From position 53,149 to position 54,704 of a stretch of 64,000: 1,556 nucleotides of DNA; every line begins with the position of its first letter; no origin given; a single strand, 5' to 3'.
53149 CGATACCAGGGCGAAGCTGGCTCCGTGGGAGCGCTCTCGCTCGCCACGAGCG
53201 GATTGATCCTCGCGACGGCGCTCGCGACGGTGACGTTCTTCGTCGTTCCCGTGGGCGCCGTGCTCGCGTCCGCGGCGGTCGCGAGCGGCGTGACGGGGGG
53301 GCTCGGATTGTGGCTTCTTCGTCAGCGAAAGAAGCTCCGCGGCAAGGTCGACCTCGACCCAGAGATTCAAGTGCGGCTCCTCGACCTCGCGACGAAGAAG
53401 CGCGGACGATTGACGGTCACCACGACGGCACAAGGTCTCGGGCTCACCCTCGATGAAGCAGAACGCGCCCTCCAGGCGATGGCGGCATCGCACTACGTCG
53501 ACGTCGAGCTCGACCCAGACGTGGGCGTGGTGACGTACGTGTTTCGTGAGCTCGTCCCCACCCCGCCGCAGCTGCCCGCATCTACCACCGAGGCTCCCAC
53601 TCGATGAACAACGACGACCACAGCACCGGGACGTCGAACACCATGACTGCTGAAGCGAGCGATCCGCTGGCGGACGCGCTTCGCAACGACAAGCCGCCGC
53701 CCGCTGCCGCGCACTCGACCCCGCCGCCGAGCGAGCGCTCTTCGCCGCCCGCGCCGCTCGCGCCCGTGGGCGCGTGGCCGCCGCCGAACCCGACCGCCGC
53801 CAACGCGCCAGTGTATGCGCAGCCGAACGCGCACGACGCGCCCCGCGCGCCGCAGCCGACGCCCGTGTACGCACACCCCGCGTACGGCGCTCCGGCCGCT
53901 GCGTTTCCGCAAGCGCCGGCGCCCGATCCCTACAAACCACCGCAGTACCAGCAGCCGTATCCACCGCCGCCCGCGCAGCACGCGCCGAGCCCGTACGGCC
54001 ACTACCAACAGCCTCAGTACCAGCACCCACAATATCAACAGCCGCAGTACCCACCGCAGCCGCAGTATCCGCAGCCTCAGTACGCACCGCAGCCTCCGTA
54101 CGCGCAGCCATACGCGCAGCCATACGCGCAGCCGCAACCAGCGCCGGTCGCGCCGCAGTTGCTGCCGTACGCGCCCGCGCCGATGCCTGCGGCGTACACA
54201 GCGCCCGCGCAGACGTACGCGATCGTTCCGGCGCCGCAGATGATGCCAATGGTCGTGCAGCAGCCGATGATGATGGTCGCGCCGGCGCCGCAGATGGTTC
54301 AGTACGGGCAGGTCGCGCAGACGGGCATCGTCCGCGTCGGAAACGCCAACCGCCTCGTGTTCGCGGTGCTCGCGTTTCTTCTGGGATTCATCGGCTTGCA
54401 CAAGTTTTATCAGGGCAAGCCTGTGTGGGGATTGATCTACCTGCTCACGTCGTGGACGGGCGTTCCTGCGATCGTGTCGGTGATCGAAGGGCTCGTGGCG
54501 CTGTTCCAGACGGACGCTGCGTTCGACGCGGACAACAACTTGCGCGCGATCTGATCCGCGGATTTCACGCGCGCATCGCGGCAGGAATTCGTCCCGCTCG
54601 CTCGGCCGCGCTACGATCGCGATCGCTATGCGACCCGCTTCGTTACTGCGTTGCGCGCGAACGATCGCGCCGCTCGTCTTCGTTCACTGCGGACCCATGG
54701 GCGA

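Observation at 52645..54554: Second TM2-domain protein with ~200-aa PQY-repeat N-terminus, coupled to a Pro-rich membrane protein and divergent from a membrane histidine kinase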

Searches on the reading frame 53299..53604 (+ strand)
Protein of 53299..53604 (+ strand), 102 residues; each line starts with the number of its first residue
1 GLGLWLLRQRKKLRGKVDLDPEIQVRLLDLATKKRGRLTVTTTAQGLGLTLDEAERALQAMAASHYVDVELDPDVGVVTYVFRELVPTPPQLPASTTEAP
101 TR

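Call 32: find_homologous_proteins(query=A2, max_evalue=0.01)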
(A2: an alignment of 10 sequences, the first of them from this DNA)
Query A2 (10 sequences) (102 aa, profile of the alignment): 42 proteins with E <= 0.01 among 6234 candidates.
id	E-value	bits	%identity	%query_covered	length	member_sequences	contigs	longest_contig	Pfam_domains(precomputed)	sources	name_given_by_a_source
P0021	6.9e-34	134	58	97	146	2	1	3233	-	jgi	jgi:hypothetical protein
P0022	7.5e-28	115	59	79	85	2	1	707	-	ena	-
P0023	2.3e-15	74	49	60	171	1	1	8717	-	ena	-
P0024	7.6e-12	63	39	75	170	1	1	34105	-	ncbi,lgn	-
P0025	6.7e-10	57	40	90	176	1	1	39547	-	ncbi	-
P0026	1.6e-9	56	34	96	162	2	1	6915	-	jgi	jgi:hypothetical protein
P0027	2.0e-9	55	43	60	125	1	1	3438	-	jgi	-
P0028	2.1e-9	55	36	99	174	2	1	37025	-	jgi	jgi:hypothetical protein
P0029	3.6e-9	55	42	71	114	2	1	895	-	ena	-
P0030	6.2e-9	54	36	84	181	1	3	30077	-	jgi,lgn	jgi:hypothetical protein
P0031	6.5e-9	54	32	97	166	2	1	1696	-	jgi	jgi:hypothetical protein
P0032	6.6e-9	54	40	66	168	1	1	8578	-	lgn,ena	-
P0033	8.0e-9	53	39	64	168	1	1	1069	-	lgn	-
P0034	9.3e-9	53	36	83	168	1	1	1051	-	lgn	-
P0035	9.5e-9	53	38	59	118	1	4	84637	-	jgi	jgi:hypothetical protein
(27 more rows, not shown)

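Call 35: find_encoding_contigs(protein=P0025, flank=5000, max_places=1)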
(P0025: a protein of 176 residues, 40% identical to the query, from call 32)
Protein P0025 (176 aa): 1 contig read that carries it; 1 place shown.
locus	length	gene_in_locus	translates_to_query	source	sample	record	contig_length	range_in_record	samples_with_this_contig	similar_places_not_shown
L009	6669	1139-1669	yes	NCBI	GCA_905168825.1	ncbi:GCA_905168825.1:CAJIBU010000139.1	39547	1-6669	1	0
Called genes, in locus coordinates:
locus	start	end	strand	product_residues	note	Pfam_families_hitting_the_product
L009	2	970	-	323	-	?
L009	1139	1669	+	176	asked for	-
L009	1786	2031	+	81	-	PF01197:Ribosomal_L31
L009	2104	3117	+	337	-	PF07136:DUF1385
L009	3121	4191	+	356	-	PF03462:PCRF, PF00472:RF-1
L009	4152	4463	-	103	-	-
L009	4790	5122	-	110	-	PF05635:23S_rRNA_IVP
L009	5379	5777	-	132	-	PF13442:Cytochrome_CBB3, PF00034:Cytochrom_C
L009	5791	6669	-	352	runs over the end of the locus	PF13353:Fer4_12, PF04055:Radical_SAM, PF06463:Mob_synth_C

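Call 36: find_encoding_contigs(protein=P0024, flank=5000, max_places=1)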
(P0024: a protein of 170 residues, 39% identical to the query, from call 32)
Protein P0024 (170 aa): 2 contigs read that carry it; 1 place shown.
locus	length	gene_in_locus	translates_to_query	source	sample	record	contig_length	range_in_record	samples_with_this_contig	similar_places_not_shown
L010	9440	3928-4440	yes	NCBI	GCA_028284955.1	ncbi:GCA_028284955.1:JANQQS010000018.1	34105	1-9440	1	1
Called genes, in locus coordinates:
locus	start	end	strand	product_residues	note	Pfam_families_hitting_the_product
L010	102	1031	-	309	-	PF01522:Polysacc_deac_1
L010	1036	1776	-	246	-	PF00535:Glycos_transf_2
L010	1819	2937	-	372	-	PF20511:PMI_typeI_cat (weak)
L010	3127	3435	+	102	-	-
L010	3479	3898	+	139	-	PF00293:NUDIX, PF14815:NUDIX_4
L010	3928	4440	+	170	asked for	-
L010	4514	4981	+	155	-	PF01668:SmpB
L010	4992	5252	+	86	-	-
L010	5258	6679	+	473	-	PF03109:ABC1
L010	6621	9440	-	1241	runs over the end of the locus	PF17757:UvrB_inter, PF02559:CarD_TRCF_RID, PF00270:DEAD, PF04851:ResIII, PF00271:Helicase_C, PF22590:Cas3-like_C_2 (faint), PF03461:TRCF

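Call 37: find_encoding_contigs(protein=P0035, flank=5000, max_places=1)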
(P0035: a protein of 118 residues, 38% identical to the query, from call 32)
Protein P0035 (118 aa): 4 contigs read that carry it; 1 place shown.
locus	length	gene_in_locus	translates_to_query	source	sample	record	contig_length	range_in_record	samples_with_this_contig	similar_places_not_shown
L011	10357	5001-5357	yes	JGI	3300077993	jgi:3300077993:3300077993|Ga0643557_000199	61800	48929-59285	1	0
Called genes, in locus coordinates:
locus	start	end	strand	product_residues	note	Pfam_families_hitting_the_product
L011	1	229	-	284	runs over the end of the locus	PF00106:adh_short, PF01370:Epimerase (weak), PF08659:KR, PF13561:adh_short_C2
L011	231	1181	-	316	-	PF00561:Abhydrolase_1, PF12146:Hydrolase_4, PF12697:Abhydrolase_6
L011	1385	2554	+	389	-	PF02417:Chromate_transp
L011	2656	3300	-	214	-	PF13489:Methyltransf_23 (weak), PF01209:Ubie_methyltran, PF05175:MTS (weak), PF13847:Methyltransf_31, PF01170:UPF0020 (faint), PF08241:Methyltransf_11, PF08242:Methyltransf_12, PF13649:Methyltransf_25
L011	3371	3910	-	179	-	PF03773:ArsP_1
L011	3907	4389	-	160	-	PF03773:ArsP_1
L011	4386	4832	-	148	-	PF03551:PadR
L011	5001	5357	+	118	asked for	-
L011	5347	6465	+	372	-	PF00155:Aminotran_1_2, PF04864:Alliinase_C (faint)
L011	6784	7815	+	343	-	PF13280:WYL, PF25583:WCX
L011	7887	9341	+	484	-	PF11074:DUF2779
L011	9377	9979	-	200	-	-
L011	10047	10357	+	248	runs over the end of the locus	-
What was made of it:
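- Three members of the hairpin-WH family have no TM2 neighbour (calls 35-37), so the WH does not strictly need TM2.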

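Call 46: search_protein_families(library=pfam, proteins=[P0025], max_evalue=0.1)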
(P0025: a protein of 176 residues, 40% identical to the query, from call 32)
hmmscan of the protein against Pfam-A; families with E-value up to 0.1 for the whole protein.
P0025 (176 aa): 1 family
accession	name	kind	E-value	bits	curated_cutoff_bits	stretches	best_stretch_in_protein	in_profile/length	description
PF08100.18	Dimerisation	-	0.078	13.2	25.6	0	80-122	27-69/93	O-methyltransferase dimerisation domain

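Call 89: search_solved_structures(query=A2, max_evalue=1)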
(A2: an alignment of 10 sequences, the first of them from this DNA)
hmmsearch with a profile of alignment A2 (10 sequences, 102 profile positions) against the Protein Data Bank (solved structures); distinct sequences matched with E-value up to 1: 9.
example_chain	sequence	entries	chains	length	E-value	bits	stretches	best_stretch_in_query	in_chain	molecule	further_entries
8amz_P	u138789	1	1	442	0.081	16.5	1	30-80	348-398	PCI domain-containing protein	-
5j6x_A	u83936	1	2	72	0.17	15.4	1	16-71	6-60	Z-DNA binding protein kinase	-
6zvj_E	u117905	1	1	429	0.3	14.6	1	38-80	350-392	Eukaryotic translation initiation factor 3 subunit E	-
28zx_e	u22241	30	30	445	0.32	14.5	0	38-80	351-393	Eukaryotic translation initiation factor 3 subunit E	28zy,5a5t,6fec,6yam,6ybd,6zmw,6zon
6w2s_3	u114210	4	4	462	0.35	14.4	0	38-80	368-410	Eukaryotic translation initiation factor 3 subunit E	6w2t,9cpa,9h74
4lb5_A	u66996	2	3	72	0.36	14.4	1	18-71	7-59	Protein kinase containing Z-DNA binding domains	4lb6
3j8b_E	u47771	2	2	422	0.48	14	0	38-79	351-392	Eukaryotic translation initiation factor 3 subunit E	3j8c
6epc_P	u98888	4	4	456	0.49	13.9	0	19-80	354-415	Proteasome (Prosome, macropain) 26S subunit, non-ATPase, 12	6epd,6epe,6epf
12bm_W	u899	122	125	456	0.74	13.4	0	19-79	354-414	RPN5 | 26S proteasome non-ATPase regulatory subunit 12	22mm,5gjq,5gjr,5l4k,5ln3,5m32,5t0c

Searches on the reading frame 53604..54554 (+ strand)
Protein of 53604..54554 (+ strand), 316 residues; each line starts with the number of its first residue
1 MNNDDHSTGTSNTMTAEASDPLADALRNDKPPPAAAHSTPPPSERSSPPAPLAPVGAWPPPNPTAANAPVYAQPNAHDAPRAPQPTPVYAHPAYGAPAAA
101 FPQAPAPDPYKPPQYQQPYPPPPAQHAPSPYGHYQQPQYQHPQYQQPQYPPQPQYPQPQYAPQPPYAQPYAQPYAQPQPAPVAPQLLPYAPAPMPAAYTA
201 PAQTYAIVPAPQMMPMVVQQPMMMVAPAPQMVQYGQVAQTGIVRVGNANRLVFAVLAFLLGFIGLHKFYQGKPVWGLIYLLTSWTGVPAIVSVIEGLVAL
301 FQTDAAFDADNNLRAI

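Call 3: search_protein_families(library=pfam, proteins=[window:53604-54554:+], max_evalue=0.01)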
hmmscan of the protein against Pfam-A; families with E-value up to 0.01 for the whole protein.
window:53604-54554:+ (316 aa): 1 family
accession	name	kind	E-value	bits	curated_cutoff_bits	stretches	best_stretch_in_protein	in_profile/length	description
PF05154.21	TM2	-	7.4e-14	52.1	27.9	1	249-296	4-50/51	TM2 domain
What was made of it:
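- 54354..54506 (+): TM2 hairpin (aa 251-301) with the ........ loop. Pfam (call 3).
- On Pfam TM2 (PF05154): 52.1 bits against 27.9, E=7.4e-14, residues 249-296 (call 3).
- Checked: p2 (53604-54554, +, 316 aa) matches Pfam TM2 at residues 249-296, E=7.4e-14, 52.1 bits against a cut-off of 27.9 (call 3).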

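Call 10: find_homologous_proteins(query=window:53604-54551:+)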
Query window:53604-54551:+ (316 aa): 2 proteins with E <= 0.001 among 8000 candidates.
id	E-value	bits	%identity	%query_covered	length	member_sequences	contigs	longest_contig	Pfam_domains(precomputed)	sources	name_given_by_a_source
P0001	3.2e-52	196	45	38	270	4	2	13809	PF05154.22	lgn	-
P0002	1.6e-37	148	76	24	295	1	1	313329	PF05154.22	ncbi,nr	ncbi:MAG: TM2 domain-containing protein [Deltaproteobacteria bacterium]|nr:TM2 domain-containing pro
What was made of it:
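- Tried and rejected: Full-length p2 in the word-indexed protein search returned only 2 hits, because low-complexity words saturated the 8,000-candidate list (call 10).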

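Call 27: search_protein_families(library=ncbifam, proteins=[window:53604-54551:+], max_evalue=0.01)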
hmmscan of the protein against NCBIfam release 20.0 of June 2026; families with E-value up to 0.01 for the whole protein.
window:53604-54551:+ (316 aa): 0 families

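Call 43: list_cluster_members(proteins=[P0103, P0178, window:53604-54551:+, window:52645-53604:+, P0003])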
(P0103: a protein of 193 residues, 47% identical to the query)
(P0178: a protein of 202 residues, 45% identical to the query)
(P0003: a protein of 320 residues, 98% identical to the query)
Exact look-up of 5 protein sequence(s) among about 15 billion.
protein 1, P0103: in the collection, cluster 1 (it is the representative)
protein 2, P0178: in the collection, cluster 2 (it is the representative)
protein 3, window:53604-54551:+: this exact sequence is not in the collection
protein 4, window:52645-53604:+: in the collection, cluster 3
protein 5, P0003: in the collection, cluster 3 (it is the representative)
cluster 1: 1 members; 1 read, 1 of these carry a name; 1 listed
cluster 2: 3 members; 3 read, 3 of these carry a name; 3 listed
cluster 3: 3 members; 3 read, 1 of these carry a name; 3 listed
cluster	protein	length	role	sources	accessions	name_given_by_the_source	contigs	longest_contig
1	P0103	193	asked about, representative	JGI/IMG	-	TM2 domain-containing membrane protein YozV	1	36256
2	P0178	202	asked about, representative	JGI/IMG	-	TM2 domain-containing membrane protein YozV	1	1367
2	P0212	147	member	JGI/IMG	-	hypothetical protein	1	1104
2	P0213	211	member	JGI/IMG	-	TM2 domain-containing membrane protein YozV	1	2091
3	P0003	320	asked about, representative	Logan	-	-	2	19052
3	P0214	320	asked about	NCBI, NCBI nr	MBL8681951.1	MAG: hypothetical protein JNK05_22480 [Myxococcales bacterium] | hypothetical protein [Myxococcales bacterium]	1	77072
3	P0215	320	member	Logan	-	-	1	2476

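Call 44: search_protein_families(library=phrogs, proteins=[window:53604-54551:+], max_evalue=0.01)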
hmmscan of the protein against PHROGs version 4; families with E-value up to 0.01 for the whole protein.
window:53604-54551:+ (316 aa): 4 families
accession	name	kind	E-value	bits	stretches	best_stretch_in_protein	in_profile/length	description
phrog_10680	-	unknown function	2.5e-19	70.8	1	239-310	67-138/144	-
phrog_10292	-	unknown function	5.4e-09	37.1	1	249-286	36-73/136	-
phrog_33436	-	unknown function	7.6e-08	33.5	1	249-312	3-72/117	-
phrog_8793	-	unknown function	0.00091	20.7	1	255-283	9-37/81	-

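Call 45: search_protein_families(library=padloc, proteins=[window:53604-54551:+], max_evalue=0.01)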
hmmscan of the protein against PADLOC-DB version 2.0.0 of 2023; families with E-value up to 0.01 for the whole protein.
window:53604-54551:+ (316 aa): 0 families

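Call 85: predict_structure(alignment_id=A6)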
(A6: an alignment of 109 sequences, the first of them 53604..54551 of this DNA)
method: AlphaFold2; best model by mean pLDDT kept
length: 316 residues; sequences in the alignment: 109
mean_pLDDT: 62.1   pTM: 0.35
mean pLDDT of the five models: 62.1, 61.5, 56.7, 56.7, 54.6
residues with pLDDT >= 90: 73; 70-90: 4; 50-70: 129; < 50: 110
segments of 3 or more residues with pLDDT < 50: 1-19, 28-30, 38-40, 70-74, 87-101, 114-116, 131-141, 143-146, 166-168, 202-207, 222-225, 233-236
pLDDT, mean of each block of 10 residues (from residue 1): 41 46 50 51 57 55 55 48 49 43 56 51 54 43 50 53 53 58 55 53 50 54 52 56 94 97 96 96 97 98 97 92
secondary structure, 60 per line:
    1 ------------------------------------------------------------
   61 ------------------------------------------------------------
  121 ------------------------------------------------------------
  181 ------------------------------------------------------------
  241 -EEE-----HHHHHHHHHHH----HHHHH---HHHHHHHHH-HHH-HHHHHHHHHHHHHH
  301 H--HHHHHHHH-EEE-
elements in order: E242-244 H250-260 H265-269 H273-281 H287-301 H304-311 E313-315
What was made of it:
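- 53604..54323 (+): p2 disordered cytoplasmic head (aa 1-240). Conserved short motifs: VGAWPPP (53766-53786), APVYAQP (53805-53825), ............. (53850-53888). AF2 shows no secondary structure, pLDDT 41-58 (call 85).
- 54324..54353 (+): Juxtamembrane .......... (aa 241-250), the G[LI]VRV signature. Predicted beta-strand that appears to pair with the C-terminal strand. AF2 strand 242-244 at pLDDT above 90 (call 85).
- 54354..54506 (+): AF2 helices 250-260, 265-269, 273-281 and 287-301 at pLDDT 94-98 (call 85).
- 54507..54551 (+): Subfamily-specific C-terminal tail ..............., a helix plus a terminal strand. AF2 helix 304-311 and strand 313-315 (call 85).
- On Pfam TM2 (PF05154): AF2 helices 250-260, 273-281 and 287-301 with the loop HKFYQGK at pLDDT 94-98 (call 85).
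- Closest known: Pfam TM2 domain family. Same: It has the two-helix hairpin with the GxH[KR]FYxG loop (calls 3, 85).
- AF2 predicts a short strand on each flank of the TM2 hairpin, at pLDDT 92-98 (call 85). It is disordered in AF2 (call 85). AF2 shows no structure in the head (call 85).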

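Call 87: fold_search(model_id=the predicted structure, library=pdb)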
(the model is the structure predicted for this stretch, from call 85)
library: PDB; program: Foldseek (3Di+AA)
matches with E <= 10: 15; with E <= 0.001: 0
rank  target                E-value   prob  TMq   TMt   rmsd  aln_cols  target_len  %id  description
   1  9qvm_r                2.4e+00  0.04  0.09  0.20  11.9        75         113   11  Cryo-EM reconstruction of the NEDD1 anchor protein and CDK5RAP2 bound to the gamma-tubulin ring complex (released 2025-05-21)
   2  9qvm_t                3.4e+00  0.06  0.10  0.20   7.3        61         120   13  Cryo-EM reconstruction of the NEDD1 anchor protein and CDK5RAP2 bound to the gamma-tubulin ring complex (released 2025-05-21)
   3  8rtc_A                5.6e+00  0.03  0.07  0.07  10.7        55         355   14  Rap from bacteriophage Phi3T in presence of pheromone RGHTS (released 2024-07-24)
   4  3csv                  6.4e+00  0.02  0.07  0.07  12.3        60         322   12  Crystal structure of a putative aminoglycoside phosphotransferase (YP_614837.1) from Silicibacter sp. TM1040 at 2.15 A r (released 2008-04-22)
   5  7v1l_B                7.7e+00  0.04  0.08  0.11  13.5        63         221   16  Structure of sNASP core in complex with H3 alpha3 helix peptide (released 2022-04-20)
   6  7v6p                  7.7e+00  0.04  0.08  0.11  13.9        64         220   16  Crystal structure of human sNASP TPR domain (released 2021-12-29)
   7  2v1s_A                7.7e+00  0.02  0.08  0.20  11.8        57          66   14  CRYSTAL STRUCTURE OF RAT TOM20-ALDH PRESEQUENCE COMPLEX (released 2007-06-12)
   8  6z3d_B                8.2e+00  0.02  0.09  0.14  12.3        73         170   18  L-FerritinMSA (released 2021-03-31)
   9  5e3e_C                8.7e+00  0.01  0.08  0.18  10.2        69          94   12  Crystal structure of CdiA-CT/CdiI complex from Y. kristensenii 33638 (released 2015-11-25)
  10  6wve                  8.7e+00  0.01  0.07  0.07  15.0        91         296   10  Chicken SPCS1 (released 2021-01-13)
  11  3ax2_E                9.2e+00  0.04  0.08  0.30  11.2        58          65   14  Crystal structure of rat TOM20-ALDH presequence complex: a disulfide-tethered complex with a non-optimized, long linke (released 2011-07-06)
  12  5o31_d                9.2e+00  0.01  0.07  0.17  17.5        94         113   14  Mitochondrial complex I in the deactive state (released 2018-01-17)
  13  4zmc_H                9.2e+00  0.01  0.07  0.12  11.7        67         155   12  Crystal structure of the PmFTN variant E130A soaked in iron (5 min) (released 2015-09-30)
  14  4isp_F                9.8e+00  0.02  0.09  0.15  11.4        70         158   11  Crystal structure of iron soaked (4h) ferritin from Pseudo-nitzschia multiseries (released 2013-03-20)
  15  9f5x_l                9.8e+00  0.01  0.07  0.13  14.2       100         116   16  Structure of the Chlamydomonas reinhardtii respiratory supercomplex I1 III2 IV2 (released 2025-03-12)

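Call 92: fold_search(model_id=the predicted structure, library=viral)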
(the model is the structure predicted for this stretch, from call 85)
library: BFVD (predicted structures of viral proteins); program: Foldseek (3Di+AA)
matches with E <= 10: 9; with E <= 0.001: 0
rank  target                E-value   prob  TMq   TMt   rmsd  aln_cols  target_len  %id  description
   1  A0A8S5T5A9            1.7e-03  1.00  0.16  0.14  11.9       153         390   22  DUF4236 domain-containing protein [Myoviridae sp. ct6eX13]
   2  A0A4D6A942            2.3e-03  1.00  0.18  0.22   4.2        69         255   32  (no name in the UniProt tables at hand)
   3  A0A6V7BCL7            3.8e-03  1.00  0.16  0.47   1.0        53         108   43  (no name in the UniProt tables at hand)
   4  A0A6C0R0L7            6.9e-02  0.99  0.16  0.45   4.0        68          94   29  Transmembrane domain protein [Alteromonas phage vB_AmeM_PT11-V22]
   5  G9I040                1.5e+00  0.06  0.09  0.06  49.8       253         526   15  Uncharacterized protein [Helicoverpa zea nudivirus 2]
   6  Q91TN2                7.2e+00  0.01  0.07  0.11  47.9       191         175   28  T60 [Tupaiid herpesvirus 1 (strain 1)]
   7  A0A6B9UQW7            7.2e+00  0.01  0.10  0.08  43.5       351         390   14  (no name in the UniProt tables at hand)
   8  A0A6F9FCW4            7.2e+00  0.01  0.09  0.06  37.3       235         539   19  (no name in the UniProt tables at hand)
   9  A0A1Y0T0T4            8.6e+00  0.01  0.08  0.15  18.1       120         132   12  (no name in the UniProt tables at hand)
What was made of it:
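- Weak structural matches to phage TM2 proteins exist (call 92).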
